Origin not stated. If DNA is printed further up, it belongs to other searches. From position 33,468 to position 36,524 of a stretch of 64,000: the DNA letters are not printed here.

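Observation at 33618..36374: About 918-aa helical-repeat protein with a DUF2325-like tail embedded in the rluB-tpiA core operon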

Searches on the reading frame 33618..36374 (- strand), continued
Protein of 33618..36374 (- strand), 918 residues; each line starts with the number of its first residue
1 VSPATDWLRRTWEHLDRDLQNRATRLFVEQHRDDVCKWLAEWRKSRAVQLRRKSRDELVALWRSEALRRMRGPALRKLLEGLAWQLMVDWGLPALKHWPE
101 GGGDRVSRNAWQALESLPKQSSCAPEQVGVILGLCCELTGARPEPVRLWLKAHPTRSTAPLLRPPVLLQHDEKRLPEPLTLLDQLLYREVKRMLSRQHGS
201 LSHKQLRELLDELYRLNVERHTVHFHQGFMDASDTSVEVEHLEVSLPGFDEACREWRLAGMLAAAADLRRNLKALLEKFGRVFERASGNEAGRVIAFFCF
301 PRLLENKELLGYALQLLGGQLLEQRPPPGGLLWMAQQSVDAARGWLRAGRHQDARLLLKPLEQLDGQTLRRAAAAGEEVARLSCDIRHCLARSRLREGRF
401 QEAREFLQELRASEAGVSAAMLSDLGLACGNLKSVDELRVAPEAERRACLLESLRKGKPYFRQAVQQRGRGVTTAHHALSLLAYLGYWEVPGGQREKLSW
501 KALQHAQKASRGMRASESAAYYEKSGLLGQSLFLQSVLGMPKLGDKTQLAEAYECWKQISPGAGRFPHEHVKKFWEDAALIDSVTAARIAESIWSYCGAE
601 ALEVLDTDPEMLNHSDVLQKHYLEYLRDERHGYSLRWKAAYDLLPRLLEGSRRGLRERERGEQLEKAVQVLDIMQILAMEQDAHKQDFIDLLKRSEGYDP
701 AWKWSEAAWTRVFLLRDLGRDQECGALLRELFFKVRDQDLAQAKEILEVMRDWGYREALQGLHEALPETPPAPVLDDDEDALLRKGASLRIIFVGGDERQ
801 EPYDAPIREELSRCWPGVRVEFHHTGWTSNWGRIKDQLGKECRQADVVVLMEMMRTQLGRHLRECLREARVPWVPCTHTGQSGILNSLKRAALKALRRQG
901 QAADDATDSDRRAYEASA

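Call 61: fold_search(model_id=the predicted structure, library=pdb)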
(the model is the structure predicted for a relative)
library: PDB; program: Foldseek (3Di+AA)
matches with E <= 10: 1324; with E <= 0.001: 14
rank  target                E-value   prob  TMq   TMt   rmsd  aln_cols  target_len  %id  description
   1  9hvq_Q                1.1e-05  1.00  0.15  0.15  25.7       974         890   11  Structure of the transcribing Pol II-DSIF-PAF-SPT6-RECQL5 complex (released 2025-07-16)
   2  9rtt_Q                1.9e-05  1.00  0.14  0.14  26.1       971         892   11  Activated Elongation Complex with IWS1 and ELOF1 (released 2025-09-03)
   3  7dkh_I                4.7e-05  1.00  0.20  0.20  24.5      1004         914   11  Crystal structure of the Ctr9/Paf1/Cdc73/Rtf1 quaternary complex (released 2021-11-24)
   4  7yea_A                6.5e-05  1.00  0.16  0.15  19.1       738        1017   14  Human O-GlcNAc transferase Dimer (released 2023-07-12)
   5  6bq1_B                8.3e-05  1.00  0.18  0.21  25.1       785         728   15  Human PI4KIIIa lipid kinase complex (released 2017-12-13)
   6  5dse_C                1.0e-04  1.00  0.14  0.17  25.8       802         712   14  Crystal Structure of the TTC7B/Hyccin Complex (released 2015-12-02)
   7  7dkh_A                1.7e-04  1.00  0.16  0.16  27.4       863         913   11  Crystal structure of the Ctr9/Paf1/Cdc73/Rtf1 quaternary complex (released 2021-11-24)
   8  7rdr_A                3.0e-04  1.00  0.11  0.17  19.9       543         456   15  Circular tandem repeat protein with novel repeat topology and enhanced subunit contact surfaces (released 2021-09-01)
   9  4buj_F                3.5e-04  1.00  0.20  0.15  28.4       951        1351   12  Crystal structure of the S. cerevisiae Ski2-3-8 complex (released 2013-08-28)
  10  8dtg_A                3.6e-04  1.00  0.15  0.16  21.8       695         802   12  Cryo-EM structure of Arabidopsis SPY alternative conformation 1 (released 2023-03-08)
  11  8ga7                  3.6e-04  0.87  0.07  0.09  29.6       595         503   14  Geometrically programmable nanomaterial construction using regularized protein building blocks (released 2024-03-13)
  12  8pkp_O                4.3e-04  0.99  0.11  0.14  24.9       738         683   13  Cryo-EM structure of the apo Anaphase-promoting complex/cyclosome (APC/C) at 3.2 Angstrom resolution (released 2023-07-19)
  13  7y4i_B                6.1e-04  1.00  0.13  0.14  22.6       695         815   12  Crystal structure of SPINDLY in complex with GDP (released 2022-12-07)
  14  5dse_A                9.7e-04  1.00  0.15  0.23  19.7       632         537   14  Crystal Structure of the TTC7B/Hyccin Complex (released 2015-12-02)
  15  5l9u_O                1.0e-03  0.99  0.13  0.16  26.0       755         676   11  Model of human Anaphase-promoting complex/Cyclosome (APC/C-CDH1) with a cross linked Ubiquitin variant-substrate-UBE2C (released 2016-09-14)
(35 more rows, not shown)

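Call 63: search_protein_families(library=pfam, proteins=[L029:3853-6975:+, L029:6989-8464:+, L029:2590-3849:+, L029:1650-2585:+, L029:11302-11901:+, L029:11911-13035:+, L032:6777-8285:+, L031:1633-3099:+, L003:7809-8948:+, L003:8938-9459:+], max_evalue=0.01)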
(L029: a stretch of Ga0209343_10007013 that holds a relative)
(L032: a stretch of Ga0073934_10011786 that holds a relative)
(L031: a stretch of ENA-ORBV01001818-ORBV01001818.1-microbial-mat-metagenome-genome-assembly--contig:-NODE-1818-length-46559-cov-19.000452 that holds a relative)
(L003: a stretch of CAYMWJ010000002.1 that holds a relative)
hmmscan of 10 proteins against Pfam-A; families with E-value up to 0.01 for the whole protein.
L029:3853-6975:+ (1040 aa): 5 families
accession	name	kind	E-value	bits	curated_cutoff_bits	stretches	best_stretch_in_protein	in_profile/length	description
PF00176.29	SNF2-rel_dom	-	1.3e-18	67.6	24.9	1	114-326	16-200/290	SNF2-related domain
PF00271.37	Helicase_C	-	3e-17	63.3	23.5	1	519-623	7-110/110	Helicase conserved C-terminal domain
PF04851.21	ResIII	-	3.1e-05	24.4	22.5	1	107-279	12-163/164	Type III restriction enzyme, res subunit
PF00270.35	DEAD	-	0.00041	20.6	26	0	238-278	117-160/167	DEAD/DEAH box helicase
PF16203.11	ERCC3_RAD25_C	-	0.0059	16.4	27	0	508-627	42-156/248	ERCC3/RAD25/XPB C-terminal helicase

L029:6989-8464:+ (491 aa): 0 families

L029:2590-3849:+ (419 aa): 2 families
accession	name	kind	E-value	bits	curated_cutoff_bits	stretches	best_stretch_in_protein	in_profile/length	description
PF00149.33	Metallophos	-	3.2e-15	57.5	21.5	1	1-132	1-116/191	Calcineurin-like phosphoesterase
PF12850.12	Metallophos_2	-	2.2e-07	31.4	27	1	1-153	1-106/154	Calcineurin-like phosphoesterase superfamily domain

L029:1650-2585:+ (311 aa): 2 families
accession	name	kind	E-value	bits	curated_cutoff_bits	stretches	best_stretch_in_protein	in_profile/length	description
PF21247.3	Fic-like_C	-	5.6e-22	77.8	27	1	237-298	2-64/64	Filamentation induced by cAMP protein Fic-like, C-terminal domain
PF13749.12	HATPase_c_4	-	4.3e-21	75.1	26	1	115-193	1-82/89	Putative ATP-dependent DNA helicase recG C-terminal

L029:11302-11901:+ (199 aa): 1 family
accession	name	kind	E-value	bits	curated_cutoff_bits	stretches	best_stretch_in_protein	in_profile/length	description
PF14487.12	DarT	-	3.7e-35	121.9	22.5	1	13-194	1-196/201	ssDNA thymidine ADP-ribosyltransferase, DarT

L029:11911-13035:+ (374 aa): 1 family
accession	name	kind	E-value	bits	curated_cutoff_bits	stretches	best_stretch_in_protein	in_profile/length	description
PF01661.27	Macro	-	4e-15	56.2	22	1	17-124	1-114/118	Macro domain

L032:6777-8285:+ (502 aa): 0 families

L031:1633-3099:+ (488 aa): 0 families

L003:7809-8948:+ (379 aa): 14 families
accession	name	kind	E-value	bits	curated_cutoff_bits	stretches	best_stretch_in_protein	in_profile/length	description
PF01381.28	HTH_3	-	1.5e-15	57.4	23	1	11-63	1-53/55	Helix-turn-helix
PF13560.12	HTH_31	-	8.3e-14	52.1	27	1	7-61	2-57/64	Helix-turn-helix domain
PF06114.19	Peptidase_M78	-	1.3e-09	38.3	22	1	181-293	19-122/123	IrrE N-terminal-like domain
PF20432.4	Xre-like-HTH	-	6.1e-07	30.1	25.8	1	11-50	15-54/63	Antitoxin Xre-like helix-turn-helix domain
PF13443.12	HTH_26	-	1.2e-06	29.1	22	1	10-62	1-54/63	Cro/C1-type HTH DNA-binding domain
PF12844.13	HTH_19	-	8.1e-06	26.1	30.2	1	8-42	1-35/64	Helix-turn-helix domain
PF13545.12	HTH_Crp_2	-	5.1e-05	23.6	27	0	19-39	22-42/70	Crp-like helix-turn-helix domain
PF13744.12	HTH_37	-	0.00027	21.1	27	1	3-45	15-57/80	Helix-turn-helix domain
PF01047.28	MarR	-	0.00053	20.3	24.6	0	12-39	10-37/59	MarR family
PF13412.12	HTH_24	-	0.00076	19.4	21.9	1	12-38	10-36/48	Winged helix-turn-helix DNA-binding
PF02954.25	HTH_8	-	0.0011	19.1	22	0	19-38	18-37/42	Bacterial regulatory protein, Fis family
PF13413.12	HTH_25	-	0.0014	18.8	24.6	1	11-43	2-34/62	Helix-turn-helix domain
PF07022.19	Phage_CI_repr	-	0.0022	18.8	22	0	10-51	2-45/65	Bacteriophage CI repressor helix-turn-helix domain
PF12802.13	MarR_2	-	0.0024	18.5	27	0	15-38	15-39/61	MarR family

L003:8938-9459:+ (173 aa): 1 family
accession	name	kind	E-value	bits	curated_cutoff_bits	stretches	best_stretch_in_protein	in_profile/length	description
PF01850.27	PIN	-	0.0028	18.7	23.6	1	10-117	3-118/120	PIN domain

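Call 64: search_protein_families(library=padloc, proteins=[L029:3853-6975:+, L029:6989-8464:+, L032:6777-8285:+, L031:1633-3099:+, L031:6075-9458:+, L013:12025-15549:+, L013:15546-21734:+, L020:1279-4842:+, L029:2590-3849:+], max_evalue=0.001)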
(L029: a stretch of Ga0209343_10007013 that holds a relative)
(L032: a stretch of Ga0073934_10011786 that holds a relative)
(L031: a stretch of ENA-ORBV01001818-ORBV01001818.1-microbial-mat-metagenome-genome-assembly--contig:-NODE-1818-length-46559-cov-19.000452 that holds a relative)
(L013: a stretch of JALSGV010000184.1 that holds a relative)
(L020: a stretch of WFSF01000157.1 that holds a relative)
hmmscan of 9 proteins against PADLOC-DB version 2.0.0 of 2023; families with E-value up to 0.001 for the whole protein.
L029:3853-6975:+ (1040 aa): 43 families (the best 25 are shown)
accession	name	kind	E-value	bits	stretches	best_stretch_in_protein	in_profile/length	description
PDLC02623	DrmD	-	2.3e-265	881.1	1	2-1020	4-1016/1040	DrmD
PDLC02621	DrmD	-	1.3e-67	226.9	2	100-299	123-322/1040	DrmD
PDLC02500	BrxHI|BrxHII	-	1.3e-61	207.3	2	493-659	443-609/933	BrxHI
PDLC00659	HmaA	-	3.9e-53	178.6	3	507-834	487-818/1176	SNF2 helicase / DEAD-box helicase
PDLC02619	DrmD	-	3.6e-50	169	3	566-667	479-578/872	DrmD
PDLC02572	DrmA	-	4e-45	152.1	2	101-299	121-317/1043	DrmA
PDLC02504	BrxHI|BrxHII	-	1.4e-42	143.7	2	489-667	445-625/971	BrxHII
PDLC02632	DrmD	-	2.3e-39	133.4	2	101-305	126-328/662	DrmD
PDLC02633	DrmD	-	4.2e-38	128.9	2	99-299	126-324/839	DrmD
PDLC02843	DpdE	-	8.7e-38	127.8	3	92-171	152-231/1091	DpdE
PDLC02620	DrmD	-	7.7e-36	121.4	2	511-661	466-615/1060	DrmD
PDLC02840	DpdE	-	1.8e-34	117.2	2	237-698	256-733/1091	DpdE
PDLC02844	DpdE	-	3.7e-33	112.5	3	513-720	569-782/1074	DpdE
PDLC02634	DrmD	-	3.4e-29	99.2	2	571-682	532-641/900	DrmD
PDLC02193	PLD_Helicase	-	1.4e-28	97.5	2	419-665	582-840/905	-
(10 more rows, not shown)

L029:6989-8464:+ (491 aa): 0 families

L032:6777-8285:+ (502 aa): 0 families

L031:1633-3099:+ (488 aa): 1 family
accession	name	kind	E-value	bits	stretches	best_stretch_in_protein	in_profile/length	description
PDLC04731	PDC-M61B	-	7.5e-05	19.6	0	239-280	329-370/588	-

L031:6075-9458:+ (1127 aa): 7 families
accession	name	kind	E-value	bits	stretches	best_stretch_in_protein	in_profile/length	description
PDLC03920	MkoA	-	1.4e-43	147.5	2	825-1109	759-1085/1112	-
PDLC03921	MkoA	-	2.6e-27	93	1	832-1098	1271-1564/1607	-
PDLC03924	MkoC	-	9.7e-24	81.5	2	921-1110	769-953/1136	-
PDLC02895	DpdJ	-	1.3e-12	43.4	1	743-1106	64-459/2112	DpdJ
PDLC05009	PDC-S37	-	1.5e-05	21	0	742-771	311-339/1550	-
PDLC00943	Cas4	-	0.00045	18.2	1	82-223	40-179/180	CRISPR-associated protein Cas4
PDLC01250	Cas4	-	0.0009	17.6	0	80-223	37-168/168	"CAS-I,CAS-II,CAS-III,CAS-IV,CAS-V,CAS-VI; acquisition_associated"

L013:12025-15549:+ (1174 aa): 12 families
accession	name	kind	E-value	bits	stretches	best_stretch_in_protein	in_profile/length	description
PDLC00049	DruH3|DruH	-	6.9e-91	303.5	1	43-1164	10-1095/1100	Unknown function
PDLC00047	DruH3|DruH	-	3e-67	225.4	2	406-1159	381-1107/1118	Unknown function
PDLC00038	DruH3|DruH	-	6e-67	224.4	2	46-552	9-520/1168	Unknown function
PDLC00039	DruH3|DruH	-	3.7e-62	208.6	1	45-1025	67-1012/1142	Unknown function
PDLC00041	DruH3|DruH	-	4.5e-60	201.4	1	45-1006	8-959/1117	Unknown function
PDLC00048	DruH3|DruH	-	6.7e-59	197.9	1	127-990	2-845/1036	Unknown function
PDLC00050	DruH3|DruH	-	6.8e-47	158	1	47-1001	7-939/1101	Unknown function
PDLC00044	DruH3|DruH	-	4e-25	85.7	1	48-302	11-263/1096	Unknown function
PDLC00040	DruH3|DruH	-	4e-14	49.2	1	61-278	65-284/1098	Unknown function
PDLC00042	DruH3|DruH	-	6.8e-13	45.5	1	473-1019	25-551/687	Unknown function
PDLC00046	DruH3|DruH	-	4.1e-09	33.5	1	576-1006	14-438/596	Unknown function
PDLC00043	DruH3|DruH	-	2.3e-06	25.6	1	903-1067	19-163/269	Unknown function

L013:15546-21734:+ (2062 aa): 28 families (the best 25 are shown)
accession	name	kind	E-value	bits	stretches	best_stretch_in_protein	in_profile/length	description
PDLC00037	DruE3|DruE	-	0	2213.9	1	4-2057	5-2052/2055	SNF2 family N-terminal domain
PDLC00035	DruE3|DruE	-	0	1399.2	1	6-1438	8-1431/1460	SNF2 family N-terminal domain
PDLC00036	DruE3|DruE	-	0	1117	1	1-2037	1-2005/2023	SNF2 family N-terminal domain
PDLC00013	DruE1|DruE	-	8.3e-158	525.8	4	1053-1667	1080-1674/1776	SNF2 family N-terminal domain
PDLC00015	DruE2|DruE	-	6.9e-104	346.9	4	1048-1666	1162-1769/1887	SNF2 family N-terminal domain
PDLC00014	DruE2|DruE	-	3.6e-94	314.5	4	1052-1666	1196-1807/1928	SNF2 family N-terminal domain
PDLC00051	DruE4|DruE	-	2.5e-93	311.8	5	212-493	272-559/1829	SNF2 family N-terminal domain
PDLC03960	SngC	-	1.9e-26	91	2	107-315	29-206/720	-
PDLC02896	DpdJ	-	2.8e-24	82.9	2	217-329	329-434/1487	DpdJ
PDLC02503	BrxHI|BrxHII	-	3.3e-24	83.2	2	107-304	29-197/698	BrxHI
PDLC02501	BrxHI|BrxHII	-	7.1e-16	55.5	2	107-303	28-197/925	BrxHI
PDLC02569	DrmA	-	4.1e-11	39.4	2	1048-1108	821-880/1095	DrmA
PDLC02893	DpdJ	-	6.1e-10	35.7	1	219-328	343-444/876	DpdJ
PDLC02898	DpdJ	-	1.1e-09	35.6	1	220-328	344-444/506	DpdJ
PDLC02570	DrmA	-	1.8e-07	27.9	1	1015-1101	543-627/851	DrmA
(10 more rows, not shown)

L020:1279-4842:+ (1187 aa): 59 families (the best 25 are shown)
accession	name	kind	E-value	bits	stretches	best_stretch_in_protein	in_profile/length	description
PDLC00659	HmaA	-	1.8e-160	534.2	1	93-1144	61-1130/1176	SNF2 helicase / DEAD-box helicase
PDLC02620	DrmD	-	2.9e-101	338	1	135-702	97-632/1060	DrmD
PDLC02500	BrxHI|BrxHII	-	1.6e-92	309.6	1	132-721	85-649/933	BrxHI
PDLC02621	DrmD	-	1.7e-92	309.3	1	152-751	135-723/1040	DrmD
PDLC02504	BrxHI|BrxHII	-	1.5e-83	279.3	1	135-802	107-734/971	BrxHII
PDLC02572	DrmA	-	7e-62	207.6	1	153-754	133-734/1043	DrmA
PDLC02623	DrmD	-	3.5e-53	178.7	2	355-754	384-730/1040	DrmD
PDLC02632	DrmD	-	7.2e-53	178.1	1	155-669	140-648/662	DrmD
PDLC02634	DrmD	-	5.8e-50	168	1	136-683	90-620/900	DrmD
PDLC02619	DrmD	-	1.1e-49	167.4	2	588-725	476-615/872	DrmD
PDLC02633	DrmD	-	1.7e-46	156.6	1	150-661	137-644/839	DrmD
PDLC02624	DrmD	-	2.6e-35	120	1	176-748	2-573/652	DrmD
PDLC02840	DpdE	-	1.6e-34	117.4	2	516-665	523-673/1091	DpdE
PDLC02843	DpdE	-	2e-33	113.4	2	507-647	524-665/1091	DpdE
PDLC02853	DpdE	-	1.8e-27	93.7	1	150-683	109-637/985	DpdE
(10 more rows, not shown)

L029:2590-3849:+ (419 aa): 0 families
